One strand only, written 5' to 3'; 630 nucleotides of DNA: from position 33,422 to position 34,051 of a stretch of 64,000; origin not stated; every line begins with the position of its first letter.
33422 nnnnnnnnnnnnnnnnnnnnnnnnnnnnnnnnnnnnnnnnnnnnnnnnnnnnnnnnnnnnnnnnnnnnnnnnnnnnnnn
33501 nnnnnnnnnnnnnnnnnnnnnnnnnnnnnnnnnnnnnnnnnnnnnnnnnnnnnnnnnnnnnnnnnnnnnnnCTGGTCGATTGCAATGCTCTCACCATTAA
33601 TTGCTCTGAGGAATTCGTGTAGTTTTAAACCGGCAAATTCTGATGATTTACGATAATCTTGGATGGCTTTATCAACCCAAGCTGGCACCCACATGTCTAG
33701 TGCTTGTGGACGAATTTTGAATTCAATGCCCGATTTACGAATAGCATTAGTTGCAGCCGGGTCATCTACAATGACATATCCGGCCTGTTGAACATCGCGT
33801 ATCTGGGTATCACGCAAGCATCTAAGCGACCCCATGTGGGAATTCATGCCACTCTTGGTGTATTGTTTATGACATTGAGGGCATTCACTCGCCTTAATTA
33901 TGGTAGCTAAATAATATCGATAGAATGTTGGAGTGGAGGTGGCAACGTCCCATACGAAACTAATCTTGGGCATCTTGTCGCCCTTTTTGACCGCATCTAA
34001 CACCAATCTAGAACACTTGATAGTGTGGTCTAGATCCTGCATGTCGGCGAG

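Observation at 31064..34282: Expanded paralogue family: C2HC zinc finger plus conserved C-terminal helix motif (at least 9 copies)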

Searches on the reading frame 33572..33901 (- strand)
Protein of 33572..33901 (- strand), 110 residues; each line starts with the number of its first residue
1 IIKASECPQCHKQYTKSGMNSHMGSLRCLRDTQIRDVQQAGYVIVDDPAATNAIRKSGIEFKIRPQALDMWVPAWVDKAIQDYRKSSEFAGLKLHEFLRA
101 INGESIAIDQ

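Call 26: search_solved_structures(query=A2, max_evalue=10, show_alignments=3)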
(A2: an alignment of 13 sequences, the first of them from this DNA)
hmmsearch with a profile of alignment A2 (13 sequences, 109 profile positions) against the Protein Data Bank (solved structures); distinct sequences matched with E-value up to 10: 9.
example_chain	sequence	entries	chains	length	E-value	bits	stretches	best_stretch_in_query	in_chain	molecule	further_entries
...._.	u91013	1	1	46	0.12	16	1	4-35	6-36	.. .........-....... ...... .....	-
2lo3_A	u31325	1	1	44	0.27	14.9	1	4-29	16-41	SAGA-associated factor 73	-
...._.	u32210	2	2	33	0.42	14.2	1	4-30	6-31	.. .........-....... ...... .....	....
5k2m_E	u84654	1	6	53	0.58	13.8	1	7-29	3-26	Probable lysine biosynthesis protein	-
3m99_D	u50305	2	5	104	1.1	12.9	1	4-29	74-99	SAGA-associated factor 73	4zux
2d9k_A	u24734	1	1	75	2.3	11.8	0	4-28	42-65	FLN29 gene product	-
7mc1_A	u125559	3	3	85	3.4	11.3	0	4-52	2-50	Isoform 2 of Zinc finger and BTB domain-containing protein 17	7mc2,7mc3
8oqh_A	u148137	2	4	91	3.9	11.1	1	5-56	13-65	Type 1 phosphatidylinositol 4,5-bisphosphate 4-phosphatase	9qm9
2l7x_A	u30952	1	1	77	6.5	10.4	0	5-33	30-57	Envelope glycoprotein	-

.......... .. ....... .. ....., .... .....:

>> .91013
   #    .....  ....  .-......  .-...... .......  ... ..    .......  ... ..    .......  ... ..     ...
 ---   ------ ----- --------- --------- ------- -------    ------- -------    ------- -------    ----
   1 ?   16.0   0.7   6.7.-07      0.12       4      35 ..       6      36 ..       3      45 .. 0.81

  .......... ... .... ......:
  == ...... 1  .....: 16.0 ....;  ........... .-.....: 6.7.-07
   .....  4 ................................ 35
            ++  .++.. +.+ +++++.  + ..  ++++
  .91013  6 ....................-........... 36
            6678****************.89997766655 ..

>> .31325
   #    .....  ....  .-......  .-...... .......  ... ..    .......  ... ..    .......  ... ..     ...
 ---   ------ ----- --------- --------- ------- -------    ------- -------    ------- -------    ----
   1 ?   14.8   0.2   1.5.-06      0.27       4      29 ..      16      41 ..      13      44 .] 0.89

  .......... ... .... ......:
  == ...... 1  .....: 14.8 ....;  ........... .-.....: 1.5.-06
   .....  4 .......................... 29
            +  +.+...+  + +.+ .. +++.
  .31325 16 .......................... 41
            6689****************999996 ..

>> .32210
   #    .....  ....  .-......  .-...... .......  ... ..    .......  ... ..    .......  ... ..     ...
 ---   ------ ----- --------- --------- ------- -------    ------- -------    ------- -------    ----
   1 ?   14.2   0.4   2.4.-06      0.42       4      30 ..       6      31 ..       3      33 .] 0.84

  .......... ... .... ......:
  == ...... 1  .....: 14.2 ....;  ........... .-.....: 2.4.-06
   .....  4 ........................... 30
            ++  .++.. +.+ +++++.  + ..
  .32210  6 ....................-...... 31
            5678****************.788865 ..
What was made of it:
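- On UBZ4 (RAD18-type) zinc finger: The best PDB sequence hit is the RAD18 UBZ at E 0.12 (call 26).
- Closest known: UBZ4 / RAD18-type C2HC zinc fingers. Same: The RAD18 UBZ is the best PDB sequence hit, at E 0.12 (call 26).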

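Call 31: predict_structure(alignment_id=A2)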
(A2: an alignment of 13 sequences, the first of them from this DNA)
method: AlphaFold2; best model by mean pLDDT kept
length: 110 residues; sequences in the alignment: 13
mean_pLDDT: 88.1   pTM: 0.69
mean pLDDT of the five models: 88.1, 86.6, 85.9, 85.9, 85.6
residues with pLDDT >= 90: 71; 70-90: 31; 50-70: 7; < 50: 1
segments of 3 or more residues with pLDDT < 50: none
pLDDT, mean of each block of 10 residues (from residue 1): 88 92 92 90 91 94 81 94 87 94 68
secondary structure, 60 per line:
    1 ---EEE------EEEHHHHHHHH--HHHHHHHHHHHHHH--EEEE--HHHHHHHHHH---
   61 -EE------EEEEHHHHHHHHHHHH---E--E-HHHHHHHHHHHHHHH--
elements in order: E4-6 E13-15 H16-23 H26-39 E42-45 H48-57 E70-73 H74-85 H94-108
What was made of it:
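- On UBZ4 (RAD18-type) zinc finger: The AlphaFold2 model has strands at residues 4-6 and 13-15 and a helix at 16-23 (call 31).
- The tail is a confidently predicted compact domain, pLDDT 88 and pTM 0.69 (call 31). The module has an RRM/ferredoxin-like beta-alpha-beta-beta-alpha order (call 31).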

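Call 32: search_protein_representatives(alignment_id=A2)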
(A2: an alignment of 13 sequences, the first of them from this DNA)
Query: 13 sequences, 109 profile positions. Proteins with E-value up to 0.001 (for the whole library): 265; up to 1e-10: 127; up to 1e-30: 4. The best 150 are listed.
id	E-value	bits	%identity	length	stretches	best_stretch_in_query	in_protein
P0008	3.2e-35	136.9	-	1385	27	82-108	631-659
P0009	1.8e-34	134.5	-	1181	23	82-107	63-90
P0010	3.2e-32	127.3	-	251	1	1-107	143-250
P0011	2.6e-31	124.3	-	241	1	2-108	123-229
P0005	5.5e-24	100.8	-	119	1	1-104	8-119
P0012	1.4e-22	96.3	-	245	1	3-107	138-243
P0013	3.4e-22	95.0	-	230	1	3-104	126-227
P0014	4.5e-22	94.6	-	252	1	3-104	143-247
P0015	3.0e-21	91.9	-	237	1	3-105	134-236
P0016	3.1e-21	91.9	-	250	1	4-105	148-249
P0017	3.8e-20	88.4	-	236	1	3-103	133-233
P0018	5.2e-20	88.0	-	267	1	3-106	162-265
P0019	5.5e-20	87.9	-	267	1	7-107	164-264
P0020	7.1e-20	87.5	-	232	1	3-104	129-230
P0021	9.2e-20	87.2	-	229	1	3-104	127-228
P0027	7.4e-19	84.3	-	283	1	4-106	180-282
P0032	3.1e-18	82.3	-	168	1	3-105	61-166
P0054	1.0e-15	74.2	-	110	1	7-105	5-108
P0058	1.8e-15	73.4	-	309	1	7-107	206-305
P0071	1.0e-14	70.9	-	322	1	5-106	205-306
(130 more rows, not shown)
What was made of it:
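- There are 265 homologous clusters in other genomes (call 32).
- Tried and rejected: The exhaustive HMMER scan found 265 clusters (call 32).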

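Call 35: fold_search(model_id=the predicted structure, library=pdb)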
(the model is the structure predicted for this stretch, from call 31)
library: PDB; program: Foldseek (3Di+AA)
matches with E <= 10: 176; with E <= 0.001: 0
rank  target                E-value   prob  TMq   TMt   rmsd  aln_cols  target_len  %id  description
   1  7m2u_A                3.3e-01  0.54  0.32  0.34   7.5        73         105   22  Nucleotide Excision Repair complex TFIIH Rad4-33 (released 2021-07-28)
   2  7k04_A                5.4e-01  0.41  0.32  0.08   7.5        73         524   22  Structure of TFIIH/Rad4-Rad23-Rad33/DNA in DNA opening (released 2021-07-28)
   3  5gpy_B                8.3e-01  0.06  0.14  0.15  15.1        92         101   17  Crystal structure of the human TFIIE complex (released 2016-11-02)
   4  3vht_B                9.4e-01  0.93  0.22  0.10   1.7        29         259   31  Crystal structure of GFP-Wrnip1 UBZ domain fusion protein in complex with ubiquitin (released 2012-10-10)
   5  4bmj_K                1.2e+00  0.06  0.14  0.23  13.2        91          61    9  Structure of the UBZ1and2 tandem of the ubiquitin-binding adaptor protein TAX1BP1 (released 2013-11-20)
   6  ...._MODEL_1_B        1.4e+00  0.69  0.23  0.54   3.4        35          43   23  Solution NMR structure of human RAD18 (198-240) in complex with ubiquitin (released 2017-05-17)
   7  3hcs_A                1.5e+00  0.20  0.20  0.14  10.0        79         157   18  Crystal structure of the N-terminal domain of TRAF6 (released 2009-05-26)
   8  3vhs_A                1.7e+00  0.84  0.21  0.80   1.4        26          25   31  Crystal structure of UBZ of human WRNIP1 (released 2012-10-10)
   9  5lpi_A                2.0e+00  0.11  0.24  0.21  13.0        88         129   11  Structure of the zinc finger array of Cep104 (released 2017-01-11)
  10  5t0u_A                2.0e+00  0.06  0.16  0.11  11.8        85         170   16  CTCF ZnF2-7 and DNA complex structure (released 2017-05-24)
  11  5lpi_B                2.1e+00  0.08  0.21  0.18  13.2        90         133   10  Structure of the zinc finger array of Cep104 (released 2017-01-11)
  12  9quc                  2.4e+00  0.06  0.22  0.16  11.8        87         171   22  Metal-free de novo protein scaffold TFD-EH (released 2025-11-19)
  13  7lma_H                2.4e+00  0.06  0.20  0.14   6.7        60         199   20  Tetrahymena telomerase T3D2 structure at 3.3 Angstrom (released 2021-05-12)
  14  9qul                  2.5e+00  0.04  0.20  0.15  11.8        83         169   20  Zn(II)-bound de novo protein scaffold TFD-EH T87E (released 2025-11-19)
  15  5bpd_D                2.7e+00  0.03  0.16  0.08  12.1        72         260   18  Structure of TrmBL2, an archaeal chromatin protein, shows a novel mode of DNA binding. (released 2015-09-02)
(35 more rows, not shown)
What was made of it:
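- On UBZ4 (RAD18-type) zinc finger: It superposes locally on the WRNIP1 UBZ at 1.4-1.7 Å (call 35).
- Closest known: UBZ4 / RAD18-type C2HC zinc fingers. Same: Foldseek local superposition on the WRNIP1 UBZ gives rmsd 1.4-1.7 Å over 23-29 residues (probability 0.60-0.93), and on the RAD18 UBZ 3.4 Å over 35 residues (call 35).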

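Call 37: list_cluster_members(proteins=[P0012, P0013, P0014, P0018, P0027, P0054, P0058, P0071, P0032, P0016])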
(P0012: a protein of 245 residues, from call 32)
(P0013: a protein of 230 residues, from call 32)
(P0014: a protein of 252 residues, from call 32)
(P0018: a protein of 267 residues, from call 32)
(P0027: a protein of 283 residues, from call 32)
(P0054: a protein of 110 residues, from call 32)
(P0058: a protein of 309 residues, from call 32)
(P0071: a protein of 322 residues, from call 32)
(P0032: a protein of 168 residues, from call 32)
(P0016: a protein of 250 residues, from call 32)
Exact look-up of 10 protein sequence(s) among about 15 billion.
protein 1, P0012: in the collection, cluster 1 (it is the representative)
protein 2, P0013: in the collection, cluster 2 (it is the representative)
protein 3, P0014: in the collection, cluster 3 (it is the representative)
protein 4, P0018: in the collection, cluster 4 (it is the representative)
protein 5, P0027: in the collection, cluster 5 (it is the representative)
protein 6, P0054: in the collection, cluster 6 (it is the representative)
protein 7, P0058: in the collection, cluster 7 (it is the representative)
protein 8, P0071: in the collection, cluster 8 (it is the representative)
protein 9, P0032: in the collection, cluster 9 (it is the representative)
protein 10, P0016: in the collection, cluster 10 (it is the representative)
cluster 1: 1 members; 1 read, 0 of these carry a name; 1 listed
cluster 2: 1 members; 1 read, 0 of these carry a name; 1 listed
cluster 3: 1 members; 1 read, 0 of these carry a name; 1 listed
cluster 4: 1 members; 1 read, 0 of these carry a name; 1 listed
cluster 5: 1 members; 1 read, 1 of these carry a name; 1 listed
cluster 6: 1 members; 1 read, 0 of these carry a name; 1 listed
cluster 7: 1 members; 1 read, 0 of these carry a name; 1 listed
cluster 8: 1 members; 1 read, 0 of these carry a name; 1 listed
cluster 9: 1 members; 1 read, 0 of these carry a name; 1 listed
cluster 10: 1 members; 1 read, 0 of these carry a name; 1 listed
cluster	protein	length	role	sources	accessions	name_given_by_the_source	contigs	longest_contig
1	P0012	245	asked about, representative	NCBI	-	-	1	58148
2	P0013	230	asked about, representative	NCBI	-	-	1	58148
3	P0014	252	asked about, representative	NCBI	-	-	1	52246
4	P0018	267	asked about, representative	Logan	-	-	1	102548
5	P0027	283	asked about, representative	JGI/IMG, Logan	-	hypothetical protein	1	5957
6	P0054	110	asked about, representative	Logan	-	-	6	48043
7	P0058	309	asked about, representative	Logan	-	-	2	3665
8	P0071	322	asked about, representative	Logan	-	-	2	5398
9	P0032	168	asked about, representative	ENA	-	-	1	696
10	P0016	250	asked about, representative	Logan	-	-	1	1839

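Call 42: fold_search(model_id=the predicted structure, library=viral)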
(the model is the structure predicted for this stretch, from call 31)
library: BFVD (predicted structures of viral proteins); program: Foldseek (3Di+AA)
matches with E <= 10: 361; with E <= 0.001: 0
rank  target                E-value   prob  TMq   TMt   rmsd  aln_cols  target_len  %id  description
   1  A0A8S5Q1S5            1.9e-01  0.14  0.20  0.09  18.1       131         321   12  Transcriptional repressor CTCF/DNA Complex factor zinc finger protein-DNA [Siphoviridae sp. ctLqe90]
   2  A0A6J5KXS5            2.5e-01  0.15  0.18  0.10  11.4        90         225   12  HNHc domain containing protein [uncultured Caudovirales phage]
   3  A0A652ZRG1            2.7e-01  0.38  0.26  0.26  15.7       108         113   17  (no name in the UniProt tables at hand)
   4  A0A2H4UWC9            3.7e-01  0.96  0.29  0.37   2.8        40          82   20  Uncharacterized protein [Bodo saltans virus]
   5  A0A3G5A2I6            3.7e-01  0.63  0.28  0.10  11.0        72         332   14  TRAF-type domain-containing protein [Harvfovirus sp.]
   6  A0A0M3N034            3.9e-01  0.20  0.26  0.32  14.8       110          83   10  Ac43-like protein [Perigonia lusca single nucleopolyhedrovirus]
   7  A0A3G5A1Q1            4.2e-01  0.57  0.27  0.10  10.1       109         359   14  RING-type domain-containing protein [Harvfovirus sp.]
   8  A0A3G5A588            4.7e-01  0.35  0.29  0.14  10.9       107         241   17  TNF receptor-associated factor 6 [Harvfovirus sp.]
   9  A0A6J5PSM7            5.7e-01  0.20  0.20  0.27   9.7        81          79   10  Uncharacterized protein [uncultured Caudovirales phage]
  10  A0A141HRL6            6.4e-01  0.87  0.27  0.35   3.2        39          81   26  (no name in the UniProt tables at hand)
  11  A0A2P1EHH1            6.4e-01  0.38  0.25  0.20   8.2        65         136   14  C2H2 zinc finger protein [Moumouvirus australiensis transpoviron]
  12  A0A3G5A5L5            6.8e-01  0.13  0.24  0.22  14.4       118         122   10  C2H2-type domain-containing protein [Harvfovirus sp.]
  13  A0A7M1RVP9            6.8e-01  0.08  0.20  0.16  12.2        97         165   12  HNH nuclease domain-containing protein [uncultured phage cr118_1]
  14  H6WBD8                7.3e-01  0.93  0.26  0.32   2.0        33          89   21  Zinc finger C2H2-type domain-containing protein [Mimivirus sp. 'lentille']
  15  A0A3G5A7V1            7.3e-01  0.87  0.30  0.39   2.4        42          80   24  Uncharacterized protein [Hyperionvirus sp.]
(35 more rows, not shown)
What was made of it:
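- The matches include U1-type, C2H2 and BED-like hits in PDB and BFVD (calls 35, 42). Weak BFVD hits to HNH or NUMOD proteins appear, at probability 0.15 or less (call 42).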

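Call 62: search_dna_similar(query=window:33572-33901:-, collection=phages, mode=protein, max_evalue=1, max_rows=20)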
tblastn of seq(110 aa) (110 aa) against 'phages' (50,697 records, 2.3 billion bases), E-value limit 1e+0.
No match.

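Call 63: search_dna_similar(query=P0071, collection=phages, mode=protein, max_evalue=1, max_rows=20)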
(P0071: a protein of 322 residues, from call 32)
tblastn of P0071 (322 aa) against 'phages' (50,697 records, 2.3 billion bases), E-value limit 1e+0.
No match.

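Call 79: find_encoding_contigs(protein=P0018, flank=10000, max_places=2)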
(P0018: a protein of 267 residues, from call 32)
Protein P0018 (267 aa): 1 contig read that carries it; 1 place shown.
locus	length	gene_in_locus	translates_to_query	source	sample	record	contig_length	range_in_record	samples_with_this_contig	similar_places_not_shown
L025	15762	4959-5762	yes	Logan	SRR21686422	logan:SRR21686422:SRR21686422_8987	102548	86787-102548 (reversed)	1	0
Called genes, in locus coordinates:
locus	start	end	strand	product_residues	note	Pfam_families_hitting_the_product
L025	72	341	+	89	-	-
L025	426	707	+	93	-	-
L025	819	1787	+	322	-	-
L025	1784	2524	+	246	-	PF00149:Metallophos, PF12850:Metallophos_2 (faint)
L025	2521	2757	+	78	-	-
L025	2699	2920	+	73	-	-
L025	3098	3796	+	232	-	-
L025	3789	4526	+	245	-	-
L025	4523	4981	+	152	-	-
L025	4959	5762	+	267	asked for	-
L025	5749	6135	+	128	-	-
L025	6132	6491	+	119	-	-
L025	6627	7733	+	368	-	PF20030:bpMoxR (weak), PF00004:AAA (weak), PF07728:AAA_5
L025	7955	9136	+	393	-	PF13203:DUF2201_N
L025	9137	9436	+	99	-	-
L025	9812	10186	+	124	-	-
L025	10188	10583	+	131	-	PF00383:dCMP_cyt_deam_1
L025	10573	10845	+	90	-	-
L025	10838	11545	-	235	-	-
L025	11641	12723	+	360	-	-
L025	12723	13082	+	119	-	-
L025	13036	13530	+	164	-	PF06541:ABC_trans_CmpB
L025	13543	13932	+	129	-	PF08962:Rv2632c-like (weak)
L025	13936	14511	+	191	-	-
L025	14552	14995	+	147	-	-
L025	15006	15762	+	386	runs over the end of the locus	PF11617:Cu-binding_MopE (faint), PF00092:VWA (weak)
